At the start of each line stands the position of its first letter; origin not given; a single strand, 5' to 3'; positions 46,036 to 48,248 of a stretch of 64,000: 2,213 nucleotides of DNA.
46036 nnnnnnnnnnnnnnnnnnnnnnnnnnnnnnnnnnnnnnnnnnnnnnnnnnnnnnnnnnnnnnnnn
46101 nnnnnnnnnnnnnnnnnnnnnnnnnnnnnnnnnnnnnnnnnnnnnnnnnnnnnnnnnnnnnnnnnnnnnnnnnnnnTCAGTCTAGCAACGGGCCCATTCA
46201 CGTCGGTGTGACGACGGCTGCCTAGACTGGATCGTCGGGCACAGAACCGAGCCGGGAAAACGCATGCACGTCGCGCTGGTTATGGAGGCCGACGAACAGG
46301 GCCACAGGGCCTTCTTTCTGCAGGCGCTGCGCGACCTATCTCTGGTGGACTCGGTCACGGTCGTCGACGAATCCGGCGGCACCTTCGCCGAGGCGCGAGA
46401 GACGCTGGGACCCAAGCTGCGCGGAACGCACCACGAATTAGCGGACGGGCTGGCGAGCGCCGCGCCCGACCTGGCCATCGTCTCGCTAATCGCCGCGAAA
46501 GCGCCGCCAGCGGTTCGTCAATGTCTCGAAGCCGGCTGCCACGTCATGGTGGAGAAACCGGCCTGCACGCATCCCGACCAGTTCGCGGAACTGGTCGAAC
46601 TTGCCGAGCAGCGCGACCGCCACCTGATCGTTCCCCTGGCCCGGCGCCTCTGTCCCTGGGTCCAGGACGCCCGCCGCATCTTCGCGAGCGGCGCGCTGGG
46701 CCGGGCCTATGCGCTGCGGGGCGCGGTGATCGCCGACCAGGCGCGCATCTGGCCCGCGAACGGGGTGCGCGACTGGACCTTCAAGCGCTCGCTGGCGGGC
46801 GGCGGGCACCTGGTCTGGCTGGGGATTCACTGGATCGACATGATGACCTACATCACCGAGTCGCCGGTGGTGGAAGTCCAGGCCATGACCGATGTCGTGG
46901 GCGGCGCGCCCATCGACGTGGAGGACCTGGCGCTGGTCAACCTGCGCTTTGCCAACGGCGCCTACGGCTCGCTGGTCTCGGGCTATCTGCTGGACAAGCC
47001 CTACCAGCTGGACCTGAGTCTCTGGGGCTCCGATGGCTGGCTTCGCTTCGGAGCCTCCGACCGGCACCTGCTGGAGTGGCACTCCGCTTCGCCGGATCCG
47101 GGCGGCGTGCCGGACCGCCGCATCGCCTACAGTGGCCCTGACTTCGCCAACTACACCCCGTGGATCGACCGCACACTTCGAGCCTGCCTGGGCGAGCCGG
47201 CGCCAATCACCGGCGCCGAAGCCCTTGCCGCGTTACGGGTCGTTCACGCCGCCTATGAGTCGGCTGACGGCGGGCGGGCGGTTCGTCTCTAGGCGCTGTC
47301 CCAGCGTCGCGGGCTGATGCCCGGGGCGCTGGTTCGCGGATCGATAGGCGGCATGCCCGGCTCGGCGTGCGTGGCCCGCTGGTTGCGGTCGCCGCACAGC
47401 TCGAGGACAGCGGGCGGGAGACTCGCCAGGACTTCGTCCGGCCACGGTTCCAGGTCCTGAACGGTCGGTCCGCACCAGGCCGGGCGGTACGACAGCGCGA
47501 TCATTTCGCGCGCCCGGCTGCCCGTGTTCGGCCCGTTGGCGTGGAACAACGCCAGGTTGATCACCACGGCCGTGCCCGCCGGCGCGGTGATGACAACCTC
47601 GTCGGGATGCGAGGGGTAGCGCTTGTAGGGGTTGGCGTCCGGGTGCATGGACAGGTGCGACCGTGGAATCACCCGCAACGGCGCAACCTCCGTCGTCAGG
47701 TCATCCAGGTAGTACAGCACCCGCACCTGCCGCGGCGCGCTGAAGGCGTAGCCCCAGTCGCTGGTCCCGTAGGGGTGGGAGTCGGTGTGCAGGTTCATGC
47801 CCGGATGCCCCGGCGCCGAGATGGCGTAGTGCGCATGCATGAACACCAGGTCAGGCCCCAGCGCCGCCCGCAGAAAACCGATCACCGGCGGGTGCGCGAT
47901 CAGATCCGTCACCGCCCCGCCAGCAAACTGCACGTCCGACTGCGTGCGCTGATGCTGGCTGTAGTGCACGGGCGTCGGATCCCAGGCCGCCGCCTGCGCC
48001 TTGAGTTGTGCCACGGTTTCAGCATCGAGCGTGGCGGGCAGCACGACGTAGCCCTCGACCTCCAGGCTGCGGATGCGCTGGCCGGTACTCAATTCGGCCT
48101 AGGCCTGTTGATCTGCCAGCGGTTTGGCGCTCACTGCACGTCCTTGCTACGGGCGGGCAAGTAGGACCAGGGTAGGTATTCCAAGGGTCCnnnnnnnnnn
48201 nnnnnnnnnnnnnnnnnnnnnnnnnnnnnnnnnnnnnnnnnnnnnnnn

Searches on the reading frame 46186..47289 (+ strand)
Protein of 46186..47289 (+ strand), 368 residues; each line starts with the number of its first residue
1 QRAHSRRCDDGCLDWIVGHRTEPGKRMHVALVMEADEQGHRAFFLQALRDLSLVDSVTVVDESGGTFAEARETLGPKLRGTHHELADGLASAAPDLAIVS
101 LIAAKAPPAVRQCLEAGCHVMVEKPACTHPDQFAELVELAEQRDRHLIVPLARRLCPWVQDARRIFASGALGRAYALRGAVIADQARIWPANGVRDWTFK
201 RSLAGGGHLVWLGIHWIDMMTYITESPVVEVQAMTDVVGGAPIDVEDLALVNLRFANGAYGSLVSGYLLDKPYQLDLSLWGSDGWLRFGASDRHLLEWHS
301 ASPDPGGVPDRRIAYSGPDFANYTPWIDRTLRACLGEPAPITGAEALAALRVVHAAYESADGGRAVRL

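Call 38: search_protein_families(library=pfam, proteins=[window:46186-47289:+], max_evalue=0.001)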
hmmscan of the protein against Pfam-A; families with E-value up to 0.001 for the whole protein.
window:46186-47289:+ (368 aa): 3 families
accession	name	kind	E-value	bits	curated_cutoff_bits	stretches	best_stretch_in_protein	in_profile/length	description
PF22725.1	GFO_IDH_MocA_C3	-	7.4e-23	81.3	27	1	159-287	1-124/124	GFO/IDH/MocA C-terminal domain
PF01408.29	GFO_IDH_MocA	-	8.2e-12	46.3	24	1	44-149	15-118/120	Oxidoreductase family, NAD-binding Rossmann fold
PF02894.22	GFO_IDH_MocA_C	-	6.4e-11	42.9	22.9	1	192-367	30-217/218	Oxidoreductase family, C-terminal alpha/beta domain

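Call 92: search_protein_families(library=ncbifam, proteins=[window:46186-47289:+], max_evalue=0.00001)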
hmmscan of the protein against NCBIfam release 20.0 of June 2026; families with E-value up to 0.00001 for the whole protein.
window:46186-47289:+ (368 aa): 4 families
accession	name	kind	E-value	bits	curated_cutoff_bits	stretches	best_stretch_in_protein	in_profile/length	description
TIGR04380.1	myo_inos_iolG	equivalog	8.9e-16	57.7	355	1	106-366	77-329/330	inositol 2-dehydrogenase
NF052479.1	LevoglcsnDh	equivalog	1.2e-15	57.1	650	1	112-235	92-212/386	levoglucosan dehydrogenase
NF041392.1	XylDh_Gfo6_Halo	equivalog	5.5e-13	48.4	350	1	56-260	44-249/350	D-xylose 1-dehydrogenase Gfo6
NF040723.1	UDP-GlcNAcDh_Arch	equivalog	9.1e-13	48.4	450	1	112-263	79-213/302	UDP-N-acetylglucosamine 3-dehydrogenase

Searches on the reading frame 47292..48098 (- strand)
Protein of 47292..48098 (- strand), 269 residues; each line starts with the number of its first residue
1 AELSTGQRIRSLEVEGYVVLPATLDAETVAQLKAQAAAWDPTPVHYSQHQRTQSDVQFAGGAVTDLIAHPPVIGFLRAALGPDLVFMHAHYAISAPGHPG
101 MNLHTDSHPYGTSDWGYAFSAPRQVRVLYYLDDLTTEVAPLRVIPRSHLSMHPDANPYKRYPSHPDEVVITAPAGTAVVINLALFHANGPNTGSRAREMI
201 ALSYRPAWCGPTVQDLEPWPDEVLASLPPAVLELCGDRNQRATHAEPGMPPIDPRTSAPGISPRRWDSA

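Call 38: search_protein_families(library=pfam, proteins=[window:47292-48098:-], max_evalue=0.001)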
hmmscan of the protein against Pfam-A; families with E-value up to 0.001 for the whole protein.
window:47292-48098:- (269 aa): 1 family
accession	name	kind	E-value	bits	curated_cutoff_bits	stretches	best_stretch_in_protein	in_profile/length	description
PF05721.19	PhyH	-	6.1e-18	66.3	22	1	14-198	3-212/213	Phytanoyl-CoA dioxygenase (PhyH)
